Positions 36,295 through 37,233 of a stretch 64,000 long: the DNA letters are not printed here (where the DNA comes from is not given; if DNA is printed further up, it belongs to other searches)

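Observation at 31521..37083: Cytoplasmic three-gene cassette: TreS-like GH13 + beta-PGM::GH65 fusion + Udk/PRK-fold P-loop kinase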

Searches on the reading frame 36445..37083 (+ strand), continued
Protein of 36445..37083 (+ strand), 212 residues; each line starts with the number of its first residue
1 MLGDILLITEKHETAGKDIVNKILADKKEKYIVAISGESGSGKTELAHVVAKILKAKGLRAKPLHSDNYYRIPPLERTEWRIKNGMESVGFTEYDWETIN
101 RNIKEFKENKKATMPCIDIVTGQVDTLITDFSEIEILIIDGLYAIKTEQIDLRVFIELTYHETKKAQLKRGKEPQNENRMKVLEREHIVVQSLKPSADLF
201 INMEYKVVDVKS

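Call 30: predict_structure(alignment_id=A1)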
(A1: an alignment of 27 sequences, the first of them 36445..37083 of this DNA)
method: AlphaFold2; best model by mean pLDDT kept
length: 212 residues; sequences in the alignment: 27
mean_pLDDT: 88.8   pTM: 0.87
mean pLDDT of the five models: 88.8, 87.9, 83.6, 83.2, 82.1
residues with pLDDT >= 90: 140; 70-90: 55; 50-70: 12; < 50: 5
segments of 3 or more residues with pLDDT < 50: 1-4
pLDDT, mean of each block of 10 residues (from residue 1): 60 96 94 94 94 97 92 87 90 92 96 79 80 96 94 93 80 76 92 95 92 60
secondary structure, 60 per line:
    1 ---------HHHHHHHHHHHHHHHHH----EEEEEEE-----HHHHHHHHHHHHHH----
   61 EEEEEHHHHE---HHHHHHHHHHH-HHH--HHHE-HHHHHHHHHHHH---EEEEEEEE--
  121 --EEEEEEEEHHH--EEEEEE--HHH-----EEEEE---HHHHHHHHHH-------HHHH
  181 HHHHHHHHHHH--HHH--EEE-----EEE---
elements in order: H10-26 E31-37 H43-56 E61-65 H66-69 H74-84 H96-107 E111-118 E123-130 E136-141 E152-156 H160-169 H177-191 E199-201 E207-209

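Call 31: search_protein_representatives(alignment_id=A1)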
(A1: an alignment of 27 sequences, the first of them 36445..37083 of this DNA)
Query: 27 sequences, 212 profile positions. Proteins with E-value up to 0.001 (for the whole library): 1185; up to 1e-10: 399; up to 1e-30: 80. The best 150 are listed.
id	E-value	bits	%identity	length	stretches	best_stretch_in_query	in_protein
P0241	5.0e-94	330.1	-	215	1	1-211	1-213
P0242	6.3e-77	274.2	-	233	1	1-211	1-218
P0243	2.1e-74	266.0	-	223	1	1-211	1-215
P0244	2.6e-72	259.2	-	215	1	1-210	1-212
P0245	7.6e-72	257.6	-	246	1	1-189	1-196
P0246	2.3e-69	249.6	-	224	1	1-209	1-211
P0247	1.4e-66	240.4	-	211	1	1-209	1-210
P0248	1.6e-65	237.0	-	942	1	1-211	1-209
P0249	1.3e-64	234.0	-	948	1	1-211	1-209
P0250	2.1e-64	233.3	-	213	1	1-207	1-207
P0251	2.8e-64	232.9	-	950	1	1-210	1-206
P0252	6.4e-63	228.5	-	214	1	1-205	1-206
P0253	1.5e-62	227.2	-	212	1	1-211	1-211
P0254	1.7e-62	227.1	-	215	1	1-211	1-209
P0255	1.8e-62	227.0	-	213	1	1-205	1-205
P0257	3.6e-60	219.5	-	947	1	1-211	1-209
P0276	1.5e-44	168.5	-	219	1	2-210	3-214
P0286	3.7e-37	144.3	-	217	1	1-209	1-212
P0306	1.0e-32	129.8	-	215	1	1-210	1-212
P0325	2.1e-30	122.3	-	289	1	1-210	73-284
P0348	4.4e-29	117.9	-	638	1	1-210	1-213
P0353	7.9e-29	117.1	-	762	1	1-210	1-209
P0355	1.1e-28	116.6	-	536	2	75-208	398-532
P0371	1.9e-27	112.6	-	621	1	25-209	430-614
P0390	1.9e-26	109.3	-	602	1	17-210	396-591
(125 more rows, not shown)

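Call 32: search_protein_families(library=pfam, proteins=[P0248, P0249, P0251, P0257, P0353, P0348, P0371, P0390, P0355, P0325], max_evalue=0.001)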
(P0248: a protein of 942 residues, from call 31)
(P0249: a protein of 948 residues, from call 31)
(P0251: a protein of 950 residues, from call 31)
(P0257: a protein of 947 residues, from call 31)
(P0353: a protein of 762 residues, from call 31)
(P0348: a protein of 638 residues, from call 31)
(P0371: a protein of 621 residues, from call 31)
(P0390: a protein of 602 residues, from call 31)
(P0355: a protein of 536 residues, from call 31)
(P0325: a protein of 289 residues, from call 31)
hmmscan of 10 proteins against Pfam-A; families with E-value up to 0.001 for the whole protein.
P0248 (942 aa): 3 families
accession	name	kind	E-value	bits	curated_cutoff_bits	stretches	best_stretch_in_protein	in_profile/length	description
PF00982.27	Glyco_transf_20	-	1.1e-83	282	32.5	1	224-676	3-472/473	Glycosyltransferase family 20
PF02358.22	Trehalose_PPase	-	1.1e-35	123.3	27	1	711-923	1-230/235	Trehalose-phosphatase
PF00485.24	PRK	-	1.2e-13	51.8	22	1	33-157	2-131/196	Phosphoribulokinase / Uridine kinase family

P0249 (948 aa): 3 families
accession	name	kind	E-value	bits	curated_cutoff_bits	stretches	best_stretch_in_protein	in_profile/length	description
PF00982.27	Glyco_transf_20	-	1.1e-109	367.7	32.5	1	224-683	3-472/473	Glycosyltransferase family 20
PF02358.22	Trehalose_PPase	-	2.3e-31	109.1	27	1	718-916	1-212/235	Trehalose-phosphatase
PF00485.24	PRK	-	9.6e-14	52.1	22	1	32-158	1-132/196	Phosphoribulokinase / Uridine kinase family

P0251 (950 aa): 7 families
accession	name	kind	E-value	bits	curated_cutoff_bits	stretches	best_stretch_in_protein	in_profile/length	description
PF00982.27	Glyco_transf_20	-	3e-132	442.1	32.5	1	221-680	3-472/473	Glycosyltransferase family 20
PF02358.22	Trehalose_PPase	-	1.6e-34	119.5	27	1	716-924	2-219/235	Trehalose-phosphatase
PF00485.24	PRK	-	3.6e-11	43.7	22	1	30-154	1-136/196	Phosphoribulokinase / Uridine kinase family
PF01656.29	CbiA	-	0.00022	21.6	25.4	1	31-289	2-95/125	CobQ/CobB/MinD/ParA nucleotide binding domain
PF03205.20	MobB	-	0.00024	21.4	26.6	0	30-62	1-33/133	Molybdopterin guanine dinucleotide synthesis protein B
PF20720.3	nSTAND3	-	0.00034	20.8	27.2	1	24-62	13-51/155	Novel STAND NTPase 3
PF06414.18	Zeta_toxin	-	0.0009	19.2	22.3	0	24-83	12-70/199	Zeta toxin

P0257 (947 aa): 5 families
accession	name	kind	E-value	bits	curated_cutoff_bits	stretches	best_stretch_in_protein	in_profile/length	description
PF00982.27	Glyco_transf_20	-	1.6e-114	383.7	32.5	1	226-681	7-471/473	Glycosyltransferase family 20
PF02358.22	Trehalose_PPase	-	1.6e-25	90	27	1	717-909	1-203/235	Trehalose-phosphatase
PF00485.24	PRK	-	1.2e-10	41.9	22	1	32-156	1-130/196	Phosphoribulokinase / Uridine kinase family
PF00534.26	Glycos_transf_1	-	7.7e-06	26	26.4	1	474-659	3-168/172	Glycosyl transferases group 1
PF03308.22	MeaB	-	0.00093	18.7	23.1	0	11-67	14-70/273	Methylmalonyl Co-A mutase-associated GTPase MeaB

P0353 (762 aa): 7 families
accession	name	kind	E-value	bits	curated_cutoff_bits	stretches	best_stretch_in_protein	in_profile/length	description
PF00128.31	Alpha-amylase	-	1.4e-158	529.2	22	1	224-689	1-446/446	Alpha amylase, catalytic domain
PF00485.24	PRK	-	3.2e-14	53.6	22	1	32-173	1-152/196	Phosphoribulokinase / Uridine kinase family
PF16657.11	Malt_amylase_C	-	6.4e-07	29.8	27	1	689-746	1-59/75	Maltogenic Amylase, C-terminal domain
PF00005.33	ABC_tran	-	0.00024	22.1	25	1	21-63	2-44/137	ABC transporter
PF13401.12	AAA_22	-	0.00024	21.8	27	1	29-69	4-38/130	AAA domain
PF20720.3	nSTAND3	-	0.00064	19.9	27.2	0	22-65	9-52/155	Novel STAND NTPase 3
PF01583.26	APS_kinase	-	0.00091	19.7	21.1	0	32-67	4-39/152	Adenylylsulphate kinase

P0348 (638 aa): 9 families
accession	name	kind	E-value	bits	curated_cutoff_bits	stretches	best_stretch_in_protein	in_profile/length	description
PF00534.26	Glycos_transf_1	-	1.8e-36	125.7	26.4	1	441-607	11-170/172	Glycosyl transferases group 1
PF13692.12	Glyco_trans_1_4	-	8.7e-29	101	27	1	446-590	2-137/142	Glycosyl transferases group 1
PF13439.12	Glyco_transf_4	-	2.1e-24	86.9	28.5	1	245-426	2-168/170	Glycosyltransferase Family 4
PF20706.3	GT4-conflict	-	8.4e-18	64.9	26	1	244-573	11-325/385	Family 4 Glycosyltransferase in conflict systems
PF13579.12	Glyco_trans_4_4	-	3.3e-15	57.2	29.7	1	245-423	1-158/158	Glycosyl transferase 4-like domain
PF00862.26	GT-B_Sucrose_synth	-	2.2e-13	50.2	23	1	221-400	13-217/290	Sucrose synthase first GT-B domain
PF13524.12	Glyco_trans_1_2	-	1e-07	32.5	25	1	505-622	23-141/144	Glycosyl transferase-like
PF00485.24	PRK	-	3.1e-06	27.6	22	1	36-157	2-132/196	Phosphoribulokinase / Uridine kinase family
PF01656.29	CbiA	-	0.00032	21.1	25.4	0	37-70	3-36/125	CobQ/CobB/MinD/ParA nucleotide binding domain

P0371 (621 aa): 4 families
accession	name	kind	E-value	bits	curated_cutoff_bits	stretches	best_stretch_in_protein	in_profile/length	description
PF12899.13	Glyco_hydro_100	-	8.5e-11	41.6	23.6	1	304-369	345-406/435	Alkaline and neutral invertase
PF00485.24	PRK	-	8.6e-11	42.5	22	1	437-578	1-151/196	Phosphoribulokinase / Uridine kinase family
PF06414.18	Zeta_toxin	-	6.1e-06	26.3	22.3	1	425-488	7-68/199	Zeta toxin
PF01656.29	CbiA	-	0.00059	20.2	25.4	0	439-512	3-54/125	CobQ/CobB/MinD/ParA nucleotide binding domain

P0390 (602 aa): 2 families
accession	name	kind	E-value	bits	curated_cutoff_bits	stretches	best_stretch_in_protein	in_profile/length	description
PF00485.24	PRK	-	1e-10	42.2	22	1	414-534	1-131/196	Phosphoribulokinase / Uridine kinase family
PF12899.13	Glyco_hydro_100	-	1.3e-09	37.7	23.6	1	261-337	333-401/435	Alkaline and neutral invertase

P0355 (536 aa): 8 families
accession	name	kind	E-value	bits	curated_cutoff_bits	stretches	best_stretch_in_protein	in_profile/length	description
PF14528.11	LAGLIDADG_3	-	9e-09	35.9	22.5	1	280-326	5-55/82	LAGLIDADG-like domain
PF14527.11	LAGLIDADG_WhiA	-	1.3e-06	28.8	23.2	0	280-337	3-64/93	WhiA LAGLIDADG-like domain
PF00485.24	PRK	-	1.5e-06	28.6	22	0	399-482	51-137/196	Phosphoribulokinase / Uridine kinase family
PF14890.11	Intein_splicing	-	3.6e-06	27.3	35.8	1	112-393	37-155/155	Intein splicing domain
PF05204.19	Hom_end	-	1.1e-05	26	21.1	0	280-329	16-68/110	Homing endonuclease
PF01079.26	Hint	-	0.00023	21.3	29.7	1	69-159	10-96/213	Hint module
PF13189.12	Cytidylate_kin2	-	0.00046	20.9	28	0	426-507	60-143/176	Cytidylate kinase-like family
PF14623.11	Vint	-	0.0009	19.5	27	0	72-164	2-78/166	Hint-domain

P0325 (289 aa): 2 families
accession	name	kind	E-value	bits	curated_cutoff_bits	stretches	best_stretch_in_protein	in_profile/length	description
PF00485.24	PRK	-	1.5e-07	31.9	22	1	107-220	1-120/196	Phosphoribulokinase / Uridine kinase family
PF06414.18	Zeta_toxin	-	1.2e-05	25.3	22.3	1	107-155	18-65/199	Zeta toxin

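Call 34: fold_search(model_id=the predicted structure, library=pdb)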
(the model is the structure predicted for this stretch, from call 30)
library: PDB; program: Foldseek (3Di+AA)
matches with E <= 10: 1612; with E <= 0.001: 101
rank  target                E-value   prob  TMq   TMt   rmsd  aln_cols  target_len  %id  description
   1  3c8u                  1.8e-10  1.00  0.62  0.64   4.8       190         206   17  Crystal structure of putative fructose transport system kinase (YP_612366.1) from Silicibacter sp. TM1040 at 1.95 A reso (released 2008-02-26)
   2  6n53_B                3.2e-10  1.00  0.62  0.62   4.4       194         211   18  Crystal structure of human uridine-cytidine kinase 2 complexed with 2'-azidouridine monophosphate (released 2019-11-27)
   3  1uj2_A                4.1e-10  1.00  0.64  0.64   4.3       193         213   18  Crystal structure of human uridine-cytidine kinase 2 complexed with products, CMP and ADP (released 2004-05-04)
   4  6n55_C                8.1e-10  1.00  0.62  0.62   4.6       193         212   17  Crystal structure of human uridine-cytidine kinase 2 complexed with 2'-azidouridine (released 2019-11-27)
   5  6n53_A                8.1e-10  1.00  0.60  0.62   4.3       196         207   18  Crystal structure of human uridine-cytidine kinase 2 complexed with 2'-azidouridine monophosphate (released 2019-11-27)
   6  5xlw_A                9.1e-10  1.00  0.64  0.46   7.1       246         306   13  Mycobacterium tuberculosis Pantothenate kinase mutant F247A/F254A (released 2018-05-16)
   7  5xlv_A                1.0e-09  1.00  0.63  0.45   7.4       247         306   13  Mycobacterium tuberculosis Pantothenate kinase mutant F254A (released 2018-05-16)
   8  1ufq_A                1.1e-09  1.00  0.64  0.64   4.3       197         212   18  Crystal structure of ligand-free human uridine-cytidine kinase 2 (released 2004-05-04)
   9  7sql_C                1.1e-09  1.00  0.62  0.62   4.1       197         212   18  Crystal structure of human uridine-cytidine kinase 2 complexed with a weak small molecule inhibitor (released 2022-10-12)
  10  5xmb_D                1.2e-09  1.00  0.69  0.57   5.6       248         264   14  Mycobacterium tuberculosis Pantothenate kinase mutant F247A (released 2018-05-16)
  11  4bfs                  1.2e-09  1.00  0.63  0.45   7.8       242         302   13  Crystal structure of Mycobacterium tuberculosis PanK in complex with a triazole inhibitory compound (1a) (released 2013-05-15)
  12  6n54_A                1.3e-09  1.00  0.65  0.65   4.1       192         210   18  Crystal structure of human uridine-cytidine kinase 2 complexed with 2'-azidocytidine monophosphate (released 2019-11-27)
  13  6n55_F                1.4e-09  1.00  0.60  0.60   4.6       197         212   19  Crystal structure of human uridine-cytidine kinase 2 complexed with 2'-azidouridine (released 2019-11-27)
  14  1ufq_D                1.5e-09  1.00  0.65  0.65   4.4       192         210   17  Crystal structure of ligand-free human uridine-cytidine kinase 2 (released 2004-05-04)
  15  6n55_E                1.7e-09  1.00  0.63  0.62   4.6       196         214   17  Crystal structure of human uridine-cytidine kinase 2 complexed with 2'-azidouridine (released 2019-11-27)
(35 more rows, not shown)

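Call 35: search_protein_families(library=ncbifam, proteins=[P0353, P0348, P0371, P0248, P0251], max_evalue=1e-10)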
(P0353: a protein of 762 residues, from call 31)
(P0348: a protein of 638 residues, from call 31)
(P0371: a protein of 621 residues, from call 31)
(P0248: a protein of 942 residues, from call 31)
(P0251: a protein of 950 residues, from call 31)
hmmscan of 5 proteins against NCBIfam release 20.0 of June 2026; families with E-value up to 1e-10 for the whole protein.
P0353 (762 aa): 16 families
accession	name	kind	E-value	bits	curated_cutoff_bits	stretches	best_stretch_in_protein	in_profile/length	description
TIGR02403.1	trehalose_treC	equivalog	2.9e-190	633.6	799.05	1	216-748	1-529/544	alpha,alpha-phosphotrehalase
NF008183.0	PRK10933.1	subfamily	6.1e-177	589.6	535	1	214-758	5-548/551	alpha,alpha-phosphotrehalase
NF051899.1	BetGalacBglAAgro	equivalog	2.7e-119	399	900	1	215-727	1-500/537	beta-galactosidase BglA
TIGR02456.1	treS_nterm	equivalog_domain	1.7e-101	340.4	678.35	2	216-539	2-307/539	maltose alpha-D-glucosyltransferase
NF008051.0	PRK10785.1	equivalog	8.6e-42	143.1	568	1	239-416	176-341/607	maltodextrin glucosidase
NF041321.1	Alpha-amyl_MalA_Halo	equivalog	1.8e-40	139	875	1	196-348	236-388/666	alpha-amylase MalA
NF041090.1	Cyc-maltodext_AglB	equivalog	6.8e-40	137.2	540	1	239-412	62-208/470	cyclomaltodextrinase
TIGR02402.1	trehalose_TreZ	equivalog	1.4e-20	73.1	538.8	1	201-315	75-186/545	malto-oligosyltrehalose trehalohydrolase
NF011083.0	PRK14510.1-2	equivalog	2.8e-19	68.1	1322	1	239-414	220-385/1186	bifunctional glycogen debranching protein GlgX/4-alpha-glucanotransferase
TIGR00235.1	udk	equivalog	1.7e-15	57.3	220.3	1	30-191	6-167/207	uridine kinase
TIGR02401.1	trehalose_TreY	equivalog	5.2e-15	54.8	498.65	1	247-337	21-116/838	malto-oligosyltrehalose synthase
NF004018.0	PRK05480.1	equivalog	6.9e-15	55.1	180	1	29-191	5-167/210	uridine kinase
TIGR02100.1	glgX_debranch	equivalog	8.9e-13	47.2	640.9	0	216-316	152-271/688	glycogen debranching protein GlgX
NF006970.0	PRK09441.1-3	equivalog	2.9e-12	46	516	0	244-453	60-275/466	alpha-amylase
NF007051.0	PRK09505.1-1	equivalog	2.8e-11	42.2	864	0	239-316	236-327/686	alpha-amylase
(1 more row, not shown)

P0348 (638 aa): 22 families
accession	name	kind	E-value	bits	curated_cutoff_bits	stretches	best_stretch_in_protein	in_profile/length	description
TIGR02472.1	sucr_P_syn_N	equivalog_domain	9.4e-64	215.8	576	1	223-620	2-431/439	sucrose-phosphate synthase, putative, glycosyltransferase domain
TIGR03449.1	mycothiol_MshA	equivalog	1.7e-53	182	462.5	1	224-629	2-402/406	D-inositol-3-phosphate glycosyltransferase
TIGR02149.1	glgA_Coryne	subfamily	3.7e-35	121.8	302.4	1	245-629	16-389/391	glycogen synthase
TIGR02468.1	sucrsPsyn_pln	equivalog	1.4e-33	115.8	1143.95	1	448-617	482-658/1051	sucrose-phosphate synthase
TIGR04047.1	MSMEG_0565_glyc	hypoth_equivalog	2.6e-31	109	259.85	1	246-628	13-372/373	MSMEG_0565 family glycosyltransferase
NF038295.1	EPS_HpsP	equivalog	2.5e-30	105.7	550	1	245-629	14-386/388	hormogonium polysaccharide biosynthesis glycosyltransferase HpsP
TIGR02470.1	sucr_synth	equivalog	4.1e-27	94.7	810.4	2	445-625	550-743/784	sucrose synthase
NF041876.1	EPS_EpsE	equivalog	1.7e-26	93.4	400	1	380-619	155-385/389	exopolysaccharide biosynthesis GT4 family glycosyltransferase EpsE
NF012028.0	PRK15484.1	subfamily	4e-21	75.5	618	1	418-629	164-377/380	lipopolysaccharide N-acetylglucosaminyltransferase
TIGR03999.1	thiol_BshA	equivalog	2.8e-20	72.6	273.7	1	245-630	12-373/375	N-acetyl-alpha-D-glucosaminyl L-malate synthase BshA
NF041010.1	glycosy_Agl16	equivalog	6.6e-19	68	575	1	412-629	153-350/352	glycosylation protein Agl16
TIGR02095.1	glgA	subfamily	1e-17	64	328.45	1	447-629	296-476/477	glycogen/starch synthase, ADP-glucose type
TIGR03088.1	stp2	hypoth_equivalog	8.7e-17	61.2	409.05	1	421-629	166-372/374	TIGR03088 family PEP-CTERM/XrtA system glycosyltransferase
TIGR04157.1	glyco_rSAM_CFB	subfamily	2.2e-16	59.9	400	1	306-583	75-354/406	TIGR04157 family glycosyltransferase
TIGR04063.1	stp3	hypoth_equivalog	2.2e-16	59.8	442.05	1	267-629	37-394/397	TIGR04063 family PEP-CTERM/XrtA system glycosyltransferase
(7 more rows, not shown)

P0371 (621 aa): 3 families
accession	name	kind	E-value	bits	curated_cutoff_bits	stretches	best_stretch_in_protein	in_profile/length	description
NF004018.0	PRK05480.1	equivalog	1.2e-13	51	180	1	432-580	3-150/210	uridine kinase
TIGR00235.1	udk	equivalog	1.3e-13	51.1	220.3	1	434-578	5-148/207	uridine kinase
NF005807.0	PRK07667.1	equivalog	1.8e-11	43.9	221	1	432-600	14-183/193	kinase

P0248 (942 aa): 8 families
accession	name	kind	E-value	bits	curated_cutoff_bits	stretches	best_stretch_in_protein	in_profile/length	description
NF011071.0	PRK14501.1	equivalog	2.5e-166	555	634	1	223-939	3-726/729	bifunctional alpha,alpha-trehalose-phosphate synthase (UDP-forming)/trehalose-phosphatase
TIGR02400.1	trehalose_OtsA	equivalog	4.3e-75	253.2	564.85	1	259-676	31-455/456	alpha,alpha-trehalose-phosphate synthase (UDP-forming)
TIGR02398.1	gluc_glyc_Psyn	equivalog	9.9e-44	149.8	569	2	292-421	73-202/487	glucosylglycerol-phosphate synthase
NF007513.0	PRK10117.1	equivalog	6.5e-33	114.3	759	1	266-688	37-464/474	alpha,alpha-trehalose-phosphate synthase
TIGR00685.1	T6PP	equivalog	2e-27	96.6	68.05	1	706-938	2-249/250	trehalose-phosphatase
TIGR00235.1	udk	equivalog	2.1e-15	56.9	220.3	1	31-175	7-152/207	uridine kinase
NF004018.0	PRK05480.1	equivalog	3.8e-13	49.4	180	1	30-184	6-161/210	uridine kinase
TIGR01484.1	HAD-SF-IIB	subfamily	8.5e-11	42.3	41.8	1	709-903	1-214/221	HAD-IIB family hydrolase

P0251 (950 aa): 7 families
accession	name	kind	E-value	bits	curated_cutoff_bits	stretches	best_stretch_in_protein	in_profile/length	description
NF011071.0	PRK14501.1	equivalog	7e-228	758.5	634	1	221-944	4-726/729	bifunctional alpha,alpha-trehalose-phosphate synthase (UDP-forming)/trehalose-phosphatase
TIGR02400.1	trehalose_OtsA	equivalog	1.4e-127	426.2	564.85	1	221-680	2-455/456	alpha,alpha-trehalose-phosphate synthase (UDP-forming)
TIGR02398.1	gluc_glyc_Psyn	equivalog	5.4e-74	249.6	569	2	431-683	232-484/487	glucosylglycerol-phosphate synthase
NF007513.0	PRK10117.1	equivalog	3.5e-70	237.2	759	1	247-692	23-464/474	alpha,alpha-trehalose-phosphate synthase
TIGR00685.1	T6PP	equivalog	1.8e-21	77.1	68.05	1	709-942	1-248/250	trehalose-phosphatase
NF004018.0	PRK05480.1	equivalog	1.6e-14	53.9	180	1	26-190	4-169/210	uridine kinase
TIGR00235.1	udk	equivalog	2.1e-13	50.4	220.3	1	26-199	4-186/207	uridine kinase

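Call 39: search_protein_families(library=pfam, proteins=[L002:5559-8684:+, L002:11688-13298:+, L025:8392-10134:+, L025:10174-12861:+, L029:6507-8207:+, L029:8921-9919:+, L029:11048-13153:-, L062:10644-11909:+, L062:12135-14168:+, L067:10647-11984:+], max_evalue=0.00001)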
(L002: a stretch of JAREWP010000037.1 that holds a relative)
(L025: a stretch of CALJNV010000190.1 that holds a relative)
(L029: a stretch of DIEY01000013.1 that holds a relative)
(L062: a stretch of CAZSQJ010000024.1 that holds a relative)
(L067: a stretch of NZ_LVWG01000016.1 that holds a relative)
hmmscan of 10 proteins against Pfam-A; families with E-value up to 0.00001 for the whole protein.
L002:5559-8684:+ (1041 aa): 1 family
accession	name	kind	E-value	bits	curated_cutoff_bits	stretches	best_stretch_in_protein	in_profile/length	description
PF05359.17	DUF748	-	3.6e-68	231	50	2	495-982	563-963/1037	Domain of Unknown Function (DUF748)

L002:11688-13298:+ (536 aa): 2 families
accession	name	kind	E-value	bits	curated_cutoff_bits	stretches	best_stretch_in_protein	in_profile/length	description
PF03600.22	CitMHS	-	1.4e-43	149.8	31.9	2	83-452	2-336/336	Citrate transporter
PF00939.25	Na_sulph_symp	-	4.9e-28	98.8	27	1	69-513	28-466/472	Sodium:sulfate symporter transmembrane region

L025:8392-10134:+ (580 aa): 2 families
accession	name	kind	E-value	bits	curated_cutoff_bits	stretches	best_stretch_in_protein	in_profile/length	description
PF00128.31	Alpha-amylase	-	6.7e-21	75.5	22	1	7-398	1-356/446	Alpha amylase, catalytic domain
PF14701.12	hDGE_amylase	-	5.5e-11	42.7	27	0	76-153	42-119/439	Glycogen debranching enzyme, glucanotransferase domain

L025:10174-12861:+ (895 aa): 10 families
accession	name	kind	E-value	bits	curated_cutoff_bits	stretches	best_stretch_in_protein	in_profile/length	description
PF13426.13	PAS_9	-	2.1e-46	156.9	27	4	545-647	1-103/103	PAS domain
PF00989.32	PAS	-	5.6e-34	117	22.6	2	537-622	3-88/113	PAS fold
PF08447.18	PAS_3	-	3.3e-31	107.9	25.6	1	429-516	2-88/89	PAS fold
PF08448.16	PAS_4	-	1.8e-26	92.9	23.1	1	542-607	2-65/110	PAS fold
PF02518.31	HATPase_c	-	4.6e-24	85.4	26.4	1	782-893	2-110/111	Histidine kinase-, DNA gyrase B-, and HSP90-like ATPase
PF13188.13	PAS_8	-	2.8e-21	75.1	21.8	1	537-581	3-48/65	PAS domain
PF24820.1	Diguanyl_cycl_sensor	-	1.4e-12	48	28.1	0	147-201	4-58/109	Diguanylate cyclase-like sensor domain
PF00512.31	HisKA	-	9.9e-11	42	26.9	1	669-735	2-65/66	His Kinase A (phospho-acceptor) domain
PF13596.12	PAS_10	-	6.5e-08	33.6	22.1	0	141-241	1-98/106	PAS domain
PF14598.12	PAS_11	-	6.2e-07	29.8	25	0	455-514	39-97/109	PAS domain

L029:6507-8207:+ (566 aa): 1 family
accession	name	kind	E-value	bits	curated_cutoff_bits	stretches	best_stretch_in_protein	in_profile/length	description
PF00082.27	Peptidase_S8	-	1.4e-31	110.3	21.8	1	188-463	1-288/288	Subtilase family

L029:8921-9919:+ (332 aa): 1 family
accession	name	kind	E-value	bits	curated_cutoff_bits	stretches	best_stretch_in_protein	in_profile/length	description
PF10043.14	DUF2279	-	2.2e-10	41.5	28.6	1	92-172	5-85/91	Predicted periplasmic lipoprotein (DUF2279)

L029:11048-13153:- (701 aa): 4 families
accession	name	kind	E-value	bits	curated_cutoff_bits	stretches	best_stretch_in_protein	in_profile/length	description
PF02683.22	DsbD_TM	-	9.3e-29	100.7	27.1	1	215-423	3-213/219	Cytochrome C biogenesis protein transmembrane domain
PF11412.14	DsbD_N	-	1.6e-12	47.9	25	1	34-148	11-114/119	Thiol:disulfide interchange protein DsbD, N-terminal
PF13899.12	Thioredoxin_7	-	1.2e-10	41.8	27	1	564-620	5-61/83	Thioredoxin-like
PF13098.12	Thioredoxin_2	-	1.5e-07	32.2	27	1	572-669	1-85/104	Thioredoxin-like domain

L062:10644-11909:+ (421 aa): 2 families
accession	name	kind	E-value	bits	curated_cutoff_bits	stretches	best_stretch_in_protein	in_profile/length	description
PF00128.31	Alpha-amylase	-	1.2e-31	110.9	22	1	24-118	13-101/446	Alpha amylase, catalytic domain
PF14701.12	hDGE_amylase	-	4.3e-06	26.6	27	0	60-123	46-118/439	Glycogen debranching enzyme, glucanotransferase domain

L062:12135-14168:+ (677 aa): 0 families

L067:10647-11984:+ (445 aa): 2 families
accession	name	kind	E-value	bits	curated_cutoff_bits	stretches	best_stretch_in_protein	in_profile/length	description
PF05977.19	MFS_3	-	5.6e-72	243.3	27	1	36-428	2-393/524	Transmembrane secretion effector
PF07690.21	MFS_1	-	3.8e-43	148.2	33.4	1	50-390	2-342/347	Major Facilitator Superfamily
